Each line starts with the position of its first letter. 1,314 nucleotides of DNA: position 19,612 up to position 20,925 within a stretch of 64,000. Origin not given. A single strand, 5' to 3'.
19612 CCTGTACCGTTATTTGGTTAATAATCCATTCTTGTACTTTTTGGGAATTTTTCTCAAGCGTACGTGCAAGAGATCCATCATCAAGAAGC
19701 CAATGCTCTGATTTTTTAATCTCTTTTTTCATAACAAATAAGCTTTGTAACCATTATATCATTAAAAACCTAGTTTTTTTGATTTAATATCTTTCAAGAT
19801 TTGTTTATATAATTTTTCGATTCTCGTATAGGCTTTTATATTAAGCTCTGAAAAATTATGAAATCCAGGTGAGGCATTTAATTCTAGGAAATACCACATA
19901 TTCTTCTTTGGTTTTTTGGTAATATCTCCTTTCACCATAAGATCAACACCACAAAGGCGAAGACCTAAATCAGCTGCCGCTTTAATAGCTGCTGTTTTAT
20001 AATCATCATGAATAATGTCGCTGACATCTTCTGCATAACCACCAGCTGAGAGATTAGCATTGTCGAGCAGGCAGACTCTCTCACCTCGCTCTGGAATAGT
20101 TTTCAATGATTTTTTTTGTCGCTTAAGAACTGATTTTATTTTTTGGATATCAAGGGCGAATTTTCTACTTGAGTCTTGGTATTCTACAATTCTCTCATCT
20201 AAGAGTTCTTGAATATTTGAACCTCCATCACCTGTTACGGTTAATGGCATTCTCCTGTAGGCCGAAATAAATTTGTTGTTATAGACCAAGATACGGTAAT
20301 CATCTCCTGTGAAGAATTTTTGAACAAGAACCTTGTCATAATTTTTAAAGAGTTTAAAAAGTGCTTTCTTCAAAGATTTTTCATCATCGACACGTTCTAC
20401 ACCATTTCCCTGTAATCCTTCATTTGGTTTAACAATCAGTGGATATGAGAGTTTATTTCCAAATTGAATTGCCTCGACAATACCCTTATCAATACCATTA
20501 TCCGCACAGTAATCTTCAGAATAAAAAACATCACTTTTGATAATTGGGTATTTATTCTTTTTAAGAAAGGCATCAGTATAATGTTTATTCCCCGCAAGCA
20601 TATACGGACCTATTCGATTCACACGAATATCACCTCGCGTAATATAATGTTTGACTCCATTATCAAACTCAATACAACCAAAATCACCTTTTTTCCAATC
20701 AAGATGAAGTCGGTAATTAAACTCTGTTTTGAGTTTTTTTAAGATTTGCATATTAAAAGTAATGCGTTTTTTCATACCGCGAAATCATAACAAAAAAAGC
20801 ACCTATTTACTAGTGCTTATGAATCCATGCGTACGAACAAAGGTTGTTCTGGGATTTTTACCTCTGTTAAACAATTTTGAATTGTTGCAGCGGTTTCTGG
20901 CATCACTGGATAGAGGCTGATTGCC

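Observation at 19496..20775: Stand-alone cyanophycin-synthetase-like ATP-grasp ligase plus a small downstream ORF, inserted between tatD and metG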

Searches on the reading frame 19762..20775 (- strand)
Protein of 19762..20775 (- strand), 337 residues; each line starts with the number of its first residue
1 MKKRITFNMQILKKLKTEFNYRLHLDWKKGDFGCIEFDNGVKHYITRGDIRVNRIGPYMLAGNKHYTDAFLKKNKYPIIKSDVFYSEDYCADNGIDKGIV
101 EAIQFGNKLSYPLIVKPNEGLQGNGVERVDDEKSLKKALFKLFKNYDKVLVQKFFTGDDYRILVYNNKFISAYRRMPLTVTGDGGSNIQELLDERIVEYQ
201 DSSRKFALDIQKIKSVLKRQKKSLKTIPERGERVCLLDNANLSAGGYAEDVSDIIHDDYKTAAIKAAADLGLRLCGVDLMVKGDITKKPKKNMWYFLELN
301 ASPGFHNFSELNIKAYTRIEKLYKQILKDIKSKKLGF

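Call 3: search_protein_families(library=pfam, proteins=[window:19762-20775:-], max_evalue=0.01)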
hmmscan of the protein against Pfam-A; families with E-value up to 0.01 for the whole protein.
window:19762-20775:- (337 aa): 6 families
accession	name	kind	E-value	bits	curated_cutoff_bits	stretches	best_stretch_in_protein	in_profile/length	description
PF08443.16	RimK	-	4e-14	53.1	21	2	240-313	114-178/188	RimK-like ATP-grasp domain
PF07478.18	Dala_Dala_lig_C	-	1.5e-10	41.4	24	1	105-169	31-95/204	D-ala D-ala ligase C-terminus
PF02955.21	GSH-S_ATP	-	5.9e-05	23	23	1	112-210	33-135/175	Prokaryotic glutathione synthetase, ATP-grasp domain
PF02786.22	CPSase_L_D2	-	0.00018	21.6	19.8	1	98-156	26-90/211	Carbamoyl-phosphate synthase L chain, ATP binding domain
PF02655.19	ATP-grasp_3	-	0.00095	19.7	23.2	0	110-164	31-78/160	ATP-grasp domain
PF13535.11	ATP-grasp_4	-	0.0035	17.4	27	1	110-148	2-40/160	ATP-grasp domain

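Call 4: search_protein_families(library=ncbifam, proteins=[window:19762-20775:-], max_evalue=0.1)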
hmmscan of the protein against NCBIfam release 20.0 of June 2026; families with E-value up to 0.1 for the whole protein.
window:19762-20775:- (337 aa): 53 families (the best 25 are shown)
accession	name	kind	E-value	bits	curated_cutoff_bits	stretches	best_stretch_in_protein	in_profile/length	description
TIGR02068.2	cya_phycin_syn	equivalog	1.6e-47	162.1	850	1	60-305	210-448/862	cyanophycin synthetase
NF010623.0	PRK14016.1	subfamily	2.2e-44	151.9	877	1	100-305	239-449/871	cyanophycin synthetase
NF002688.0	PRK02471.1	equivalog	2.5e-34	118.8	425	1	104-306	522-730/756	bifunctional glutamate--cysteine ligase GshA/glutathione synthetase GshB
TIGR03103.1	trio_acet_GNAT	equivalog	2.8e-27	95.5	569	1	113-308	334-527/547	N-acetylglutaminylglutamine synthetase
TIGR01435.1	glu_cys_lig_rel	equivalog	1.2e-23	83.2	656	1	114-306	508-698/719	bifunctional glutamate--cysteine ligase/glutathione synthetase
TIGR00768.1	rimK_fam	subfamily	2.5e-21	76.3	143.4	2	52-175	76-193/276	RimK family alpha-L-glutamate ligase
NF040720.1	MptN_Meth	equivalog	9.6e-14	51.1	350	2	57-176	95-206/291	tetrahydromethanopterin:alpha-L-glutamate ligase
TIGR01205.1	D_ala_D_alaTIGR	subfamily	2.4e-11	43.2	245.65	2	105-173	141-210/318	D-alanine--D-alanine ligase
NF002378.0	PRK01372.1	subfamily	5.6e-11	41.7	243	1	63-172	100-196/305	D-alanine--D-alanine ligase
TIGR02144.1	LysX_arch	equivalog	1.5e-09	37.4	275.6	1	50-176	74-194/281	lysine biosynthesis protein LysX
TIGR04443.1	F420_CofF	equivalog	2e-08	33.6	300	2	239-323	204-278/283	coenzyme gamma-F420-2:alpha-L-glutamate ligase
NF011169.0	PRK14571.1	equivalog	6e-08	32.4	404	1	106-162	121-177/300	D-alanyl-alanine synthetase A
NF002527.0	PRK01966.1-3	equivalog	1.2e-07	31.3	310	1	104-166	150-212/332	D-alanine--D-alanine ligase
NF000207.3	D_ala_D_ser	equivalog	2.2e-07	30.3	520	1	104-160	163-219/342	D-alanine--D-serine ligase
NF002528.0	PRK01966.1-4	subfamily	7.1e-07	28.4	262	1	63-161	141-235/366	D-alanine--D-alanine ligase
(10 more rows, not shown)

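Call 5: search_solved_structures(query=window:19762-20775:-, max_evalue=1, show_alignments=3)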
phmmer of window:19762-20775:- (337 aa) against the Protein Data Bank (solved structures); distinct sequences matched with E-value up to 1: 58.
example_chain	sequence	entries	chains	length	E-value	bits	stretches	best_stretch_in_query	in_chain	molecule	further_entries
7lgn_A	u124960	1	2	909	1.8e-30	109.5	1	101-306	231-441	Cyanophycin synthase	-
7lgm_A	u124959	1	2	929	3.9e-24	88.7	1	99-306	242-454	Cyanophycin synthase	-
7wac_A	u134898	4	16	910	8.8e-24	87.5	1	110-306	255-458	Cyanophycin synthase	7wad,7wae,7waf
7lg5_A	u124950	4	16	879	2.2e-22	82.9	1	110-306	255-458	Cyanophycin synthase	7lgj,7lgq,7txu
7txv_A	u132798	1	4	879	2.2e-22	82.9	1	110-306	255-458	Cyanophycin synthase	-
7ta5_A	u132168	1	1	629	1.1e-21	80.6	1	99-306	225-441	Glutathione synthase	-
8fxh_A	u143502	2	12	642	1.1e-19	74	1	98-306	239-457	RimK domain-containing protein ATP-grasp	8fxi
3ln7_A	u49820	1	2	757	1e-18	70.9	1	32-304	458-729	Glutathione biosynthesis bifunctional protein gshAB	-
3ln6_A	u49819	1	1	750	1.3e-16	64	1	101-305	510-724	Glutathione biosynthesis bifunctional protein gshAB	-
4zqi_A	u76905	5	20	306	2.9e-07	33.2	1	107-180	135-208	D-alanine--D-alanine ligase | D-alanine-D-alanine ligase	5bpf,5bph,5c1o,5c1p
3v4z_A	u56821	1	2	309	3e-07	33.1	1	107-180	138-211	D-alanine--D-alanine ligase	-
3vot_A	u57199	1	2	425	6.9e-05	25.4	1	106-142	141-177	L-amino acid ligase, BL00235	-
1iow_A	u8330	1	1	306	8.9e-05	25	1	107-178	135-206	D-ALA:D-ALA LIGASE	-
1iov_A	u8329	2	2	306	8.9e-05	25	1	107-177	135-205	D-ALA:D-ALA LIGASE | D-ALANINE--D-ALANINE LIGASE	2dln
3r23_A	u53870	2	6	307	0.00011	24.7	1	107-170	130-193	D-alanine--D-alanine ligase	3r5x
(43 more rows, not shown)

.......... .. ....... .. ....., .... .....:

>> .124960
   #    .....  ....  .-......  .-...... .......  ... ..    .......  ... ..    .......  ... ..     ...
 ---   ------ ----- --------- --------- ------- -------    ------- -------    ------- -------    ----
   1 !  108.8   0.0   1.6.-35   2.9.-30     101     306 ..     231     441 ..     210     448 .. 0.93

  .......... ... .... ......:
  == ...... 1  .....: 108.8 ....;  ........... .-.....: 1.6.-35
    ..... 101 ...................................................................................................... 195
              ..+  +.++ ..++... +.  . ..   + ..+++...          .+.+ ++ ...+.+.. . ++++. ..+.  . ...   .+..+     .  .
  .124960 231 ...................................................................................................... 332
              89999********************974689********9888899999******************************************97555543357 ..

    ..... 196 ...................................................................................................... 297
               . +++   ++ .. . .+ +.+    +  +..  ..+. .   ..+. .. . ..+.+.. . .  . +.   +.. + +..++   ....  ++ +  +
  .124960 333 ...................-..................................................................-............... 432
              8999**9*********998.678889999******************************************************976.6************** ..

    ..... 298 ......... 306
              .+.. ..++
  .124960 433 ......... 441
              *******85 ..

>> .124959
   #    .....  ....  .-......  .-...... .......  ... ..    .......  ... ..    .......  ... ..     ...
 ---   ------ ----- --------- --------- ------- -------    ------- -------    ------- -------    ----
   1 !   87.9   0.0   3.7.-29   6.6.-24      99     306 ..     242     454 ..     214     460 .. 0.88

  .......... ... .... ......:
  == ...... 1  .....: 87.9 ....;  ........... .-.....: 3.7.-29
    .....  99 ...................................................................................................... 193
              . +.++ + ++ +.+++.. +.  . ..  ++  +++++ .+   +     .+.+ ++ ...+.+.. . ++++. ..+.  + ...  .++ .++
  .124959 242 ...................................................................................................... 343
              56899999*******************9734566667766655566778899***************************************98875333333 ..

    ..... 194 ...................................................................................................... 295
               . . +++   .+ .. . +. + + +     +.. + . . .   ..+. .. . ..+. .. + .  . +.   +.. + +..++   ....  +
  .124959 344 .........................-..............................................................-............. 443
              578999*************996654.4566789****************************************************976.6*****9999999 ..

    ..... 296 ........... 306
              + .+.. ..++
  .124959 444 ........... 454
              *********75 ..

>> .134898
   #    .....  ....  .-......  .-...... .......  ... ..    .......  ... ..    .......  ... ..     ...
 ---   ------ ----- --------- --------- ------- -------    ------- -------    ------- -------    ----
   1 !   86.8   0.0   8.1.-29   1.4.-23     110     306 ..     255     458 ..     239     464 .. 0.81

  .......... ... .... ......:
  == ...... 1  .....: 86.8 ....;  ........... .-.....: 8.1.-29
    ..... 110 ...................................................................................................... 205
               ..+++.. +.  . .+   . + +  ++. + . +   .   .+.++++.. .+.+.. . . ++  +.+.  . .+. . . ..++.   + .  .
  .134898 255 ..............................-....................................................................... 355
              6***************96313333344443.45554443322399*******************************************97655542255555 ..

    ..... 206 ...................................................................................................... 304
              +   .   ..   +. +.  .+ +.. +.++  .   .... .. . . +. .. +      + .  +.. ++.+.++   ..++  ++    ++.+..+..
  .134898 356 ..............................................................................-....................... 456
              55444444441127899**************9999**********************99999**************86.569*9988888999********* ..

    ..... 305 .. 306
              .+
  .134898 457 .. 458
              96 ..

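Call 6: find_homologous_proteins(query=window:19762-20775:-, max_evalue=0.001)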
Query window:19762-20775:- (337 aa): 951 proteins with E <= 0.001 among 3884 candidates; the best 120 are listed.
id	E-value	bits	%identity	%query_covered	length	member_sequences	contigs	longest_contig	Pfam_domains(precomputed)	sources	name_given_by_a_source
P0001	6.6e-223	757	100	100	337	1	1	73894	PF08443.17,PF07478.19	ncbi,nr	ncbi:MAG: hypothetical protein MRY57_03205 [Candidatus Pacebacteria bacterium]|nr:hypothetical prote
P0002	1.3e-159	549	71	100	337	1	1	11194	PF02786.23,PF08443.17,PF02655.20,PF07478.19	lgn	-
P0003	9.8e-143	493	63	98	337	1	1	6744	PF02955.22,PF02786.23,PF08443.17,PF07478.19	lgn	-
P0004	4.3e-130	452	59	99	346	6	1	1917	PF02786.23,PF08443.17,PF07478.19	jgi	-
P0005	2.9e-115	403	68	79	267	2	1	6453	PF02955.22,PF02786.23,PF08443.17,PF07478.19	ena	-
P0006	2.1e-106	374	51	99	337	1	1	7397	PF02786.23,PF08443.17,PF02655.20,PF07478.19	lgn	-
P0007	3.6e-103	363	52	98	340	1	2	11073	PF08443.17,PF07478.19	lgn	-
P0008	5.5e-103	363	53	96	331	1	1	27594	PF08443.17,PF02655.20,PF07478.19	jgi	jgi:D-alanine-D-alanine ligase-like ATP-grasp enzyme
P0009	6.1e-103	363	50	99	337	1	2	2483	PF08443.17,PF07478.19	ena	-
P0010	1.7e-102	361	50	97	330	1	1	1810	PF14398.12,PF02786.23,PF08443.17,PF02655.20,PF07478.19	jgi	jgi:D-alanine-D-alanine ligase-like ATP-grasp enzyme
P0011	1.9e-79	285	41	98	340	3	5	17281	PF02955.22,PF08443.17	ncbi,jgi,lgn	-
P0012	1.5e-69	253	42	95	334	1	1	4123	PF02786.23,PF08443.17,PF07478.19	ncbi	-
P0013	3.7e-69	251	41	95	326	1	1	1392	PF02786.23,PF08443.17,PF02655.20,PF07478.19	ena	-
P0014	4.7e-69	251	41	92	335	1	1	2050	PF02955.22,PF03133.21,PF08443.17,PF02655.20,PF07478.19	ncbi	-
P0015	4.7e-69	251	41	95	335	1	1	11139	PF02786.23,PF08443.17,PF02655.20,PF07478.19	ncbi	-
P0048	7.5e-65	237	39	95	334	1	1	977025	PF14398.12,PF08443.17,PF02655.20,PF05770.17,PF07478.19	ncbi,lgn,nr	ncbi:MAG: cyanophycin synthetase [Candidatus Falkowbacteria bacterium]|nr:MAG: cyanophycin synthetas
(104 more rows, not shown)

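Call 8: find_encoding_contigs(protein=P0002, flank=5000, max_places=2)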
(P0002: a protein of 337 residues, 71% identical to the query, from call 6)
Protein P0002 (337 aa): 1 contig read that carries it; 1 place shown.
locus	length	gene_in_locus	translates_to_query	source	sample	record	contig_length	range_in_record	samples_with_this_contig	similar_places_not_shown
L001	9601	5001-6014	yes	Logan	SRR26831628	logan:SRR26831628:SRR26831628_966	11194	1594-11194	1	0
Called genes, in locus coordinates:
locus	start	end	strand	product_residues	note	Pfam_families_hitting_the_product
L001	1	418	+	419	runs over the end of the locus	PF00675:Peptidase_M16, PF05193:Peptidase_M16_C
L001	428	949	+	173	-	PF07963:N_methyl (weak)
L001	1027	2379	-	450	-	PF00999:Na_H_Exchanger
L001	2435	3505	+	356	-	PF01594:AI-2E_transport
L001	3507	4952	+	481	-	PF00133:tRNA-synt_1, PF01406:tRNA-synt_1e (weak), PF09334:tRNA-synt_1g, PF00133:tRNA-synt_1, PF01406:tRNA-synt_1e (weak)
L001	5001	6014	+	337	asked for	PF02655:ATP-grasp_3 (faint), PF02786:CPSase_L_D2 (faint), PF07478:Dala_Dala_lig_C (weak), PF08443:RimK (weak)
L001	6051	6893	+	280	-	PF01026:TatD_DNase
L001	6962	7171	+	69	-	-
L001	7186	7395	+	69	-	-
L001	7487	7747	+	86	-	-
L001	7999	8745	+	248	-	PF01250:Ribosomal_S6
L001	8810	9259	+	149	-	PF00436:SSB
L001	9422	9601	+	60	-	?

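Call 9: find_encoding_contigs(protein=P0008, flank=5000, max_places=2)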
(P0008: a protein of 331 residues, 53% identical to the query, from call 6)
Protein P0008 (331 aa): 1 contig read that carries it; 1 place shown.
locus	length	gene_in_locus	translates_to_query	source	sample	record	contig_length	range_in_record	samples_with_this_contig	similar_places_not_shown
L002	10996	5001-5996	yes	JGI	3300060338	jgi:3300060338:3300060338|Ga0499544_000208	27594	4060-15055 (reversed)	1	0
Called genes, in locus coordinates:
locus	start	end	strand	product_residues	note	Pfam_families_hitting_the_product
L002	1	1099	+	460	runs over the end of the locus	PF00587:tRNA-synt_2b, PF03129:HGTP_anticodon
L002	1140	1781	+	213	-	PF07099:DUF1361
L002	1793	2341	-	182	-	PF07963:N_methyl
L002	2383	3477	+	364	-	PF01594:AI-2E_transport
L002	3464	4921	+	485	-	PF00133:tRNA-synt_1, PF01406:tRNA-synt_1e (weak), PF09334:tRNA-synt_1g, PF00133:tRNA-synt_1, PF01406:tRNA-synt_1e (weak)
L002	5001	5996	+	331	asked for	PF02655:ATP-grasp_3 (faint), PF07478:Dala_Dala_lig_C (weak), PF08443:RimK (faint)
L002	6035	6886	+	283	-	PF01026:TatD_DNase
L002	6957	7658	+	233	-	PF01250:Ribosomal_S6, PF14520:HHH_5, PF10391:DNA_pol_lambd_f (faint)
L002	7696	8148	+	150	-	PF00436:SSB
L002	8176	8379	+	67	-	PF01084:Ribosomal_S18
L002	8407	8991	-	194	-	PF08207:EFP_N, PF09285:Elong-fact-P_C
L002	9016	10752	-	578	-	PF01368:DHH, PF02272:DHHA1, PF17768:RecJ_OB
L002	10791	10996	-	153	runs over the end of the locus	-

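Call 10: find_encoding_contigs(protein=P0011, flank=5000, max_places=2)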
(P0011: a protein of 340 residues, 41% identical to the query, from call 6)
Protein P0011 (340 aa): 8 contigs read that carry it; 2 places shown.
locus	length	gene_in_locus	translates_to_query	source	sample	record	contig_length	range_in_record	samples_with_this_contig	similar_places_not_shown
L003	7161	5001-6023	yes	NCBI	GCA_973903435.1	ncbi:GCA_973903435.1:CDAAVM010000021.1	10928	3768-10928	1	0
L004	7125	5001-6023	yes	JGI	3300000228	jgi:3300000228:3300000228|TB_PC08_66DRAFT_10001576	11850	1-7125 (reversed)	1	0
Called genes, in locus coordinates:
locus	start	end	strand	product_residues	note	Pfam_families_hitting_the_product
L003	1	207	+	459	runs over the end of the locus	PF00587:tRNA-synt_2b, PF03129:HGTP_anticodon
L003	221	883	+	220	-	PF07099:DUF1361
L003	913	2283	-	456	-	PF00999:Na_H_Exchanger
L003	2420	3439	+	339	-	PF01594:AI-2E_transport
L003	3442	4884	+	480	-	PF00133:tRNA-synt_1, PF01406:tRNA-synt_1e, PF09334:tRNA-synt_1g, PF00133:tRNA-synt_1, PF01406:tRNA-synt_1e (weak)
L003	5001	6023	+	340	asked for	PF08443:RimK (faint), PF02955:GSH-S_ATP (weak)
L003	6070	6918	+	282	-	PF01026:TatD_DNase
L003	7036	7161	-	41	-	?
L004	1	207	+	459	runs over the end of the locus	PF00587:tRNA-synt_2b, PF03129:HGTP_anticodon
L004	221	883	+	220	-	PF07099:DUF1361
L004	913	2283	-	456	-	PF00999:Na_H_Exchanger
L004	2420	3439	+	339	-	PF01594:AI-2E_transport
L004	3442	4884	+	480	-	PF00133:tRNA-synt_1, PF01406:tRNA-synt_1e, PF09334:tRNA-synt_1g, PF00133:tRNA-synt_1, PF01406:tRNA-synt_1e (weak)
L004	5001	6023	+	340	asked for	PF08443:RimK (faint), PF02955:GSH-S_ATP (weak)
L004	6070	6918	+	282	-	PF01026:TatD_DNase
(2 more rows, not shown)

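Call 11: find_encoding_contigs(protein=P0048, flank=5000, max_places=2)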
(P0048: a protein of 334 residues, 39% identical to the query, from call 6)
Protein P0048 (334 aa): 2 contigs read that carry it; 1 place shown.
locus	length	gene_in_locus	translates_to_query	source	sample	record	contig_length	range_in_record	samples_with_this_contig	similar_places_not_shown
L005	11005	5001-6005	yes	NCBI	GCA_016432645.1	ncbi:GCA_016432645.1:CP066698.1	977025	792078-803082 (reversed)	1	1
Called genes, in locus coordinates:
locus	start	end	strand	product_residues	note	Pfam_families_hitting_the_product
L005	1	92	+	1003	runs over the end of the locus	PF05157:MshEN (weak), PF25199:nSTAND_NTPase5 (faint), PF00437:T2SSE, PF16796:Microtub_bd (faint), PF00004:AAA (faint), PF00005:ABC_tran (faint), PF01637:ATPase_2 (faint), PF00437:T2SSE, +10 more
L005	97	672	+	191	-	PF01997:Translin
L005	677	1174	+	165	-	PF00149:Metallophos, PF12850:Metallophos_2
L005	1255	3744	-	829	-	PF00005:ABC_tran (faint), PF02463:SMC_N (faint), PF03193:RsgA_GTPase (faint), PF13191:AAA_16 (faint), PF13401:AAA_22 (faint), PF13476:AAA_23 (faint), PF13481:AAA_25 (faint), PF17755:UvrA_DNA-bind, +4 more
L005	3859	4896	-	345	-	PF13091:PLDc_2, PF00614:PLDc (weak), PF13091:PLDc_2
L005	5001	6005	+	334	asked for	PF02655:ATP-grasp_3 (faint), PF14398:ATPgrasp_YheCD (faint), PF05770:Ins134_P3_kin (faint), PF07478:Dala_Dala_lig_C, PF08443:RimK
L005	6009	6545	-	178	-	-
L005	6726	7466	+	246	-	PF07826:IMP_cyclohyd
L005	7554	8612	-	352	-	PF01808:AICARFT_IMPCHas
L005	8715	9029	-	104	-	-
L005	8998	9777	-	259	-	-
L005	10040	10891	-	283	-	PF03721:UDPG_MGDP_dh_N, PF00984:UDPG_MGDP_dh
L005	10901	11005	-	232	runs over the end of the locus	-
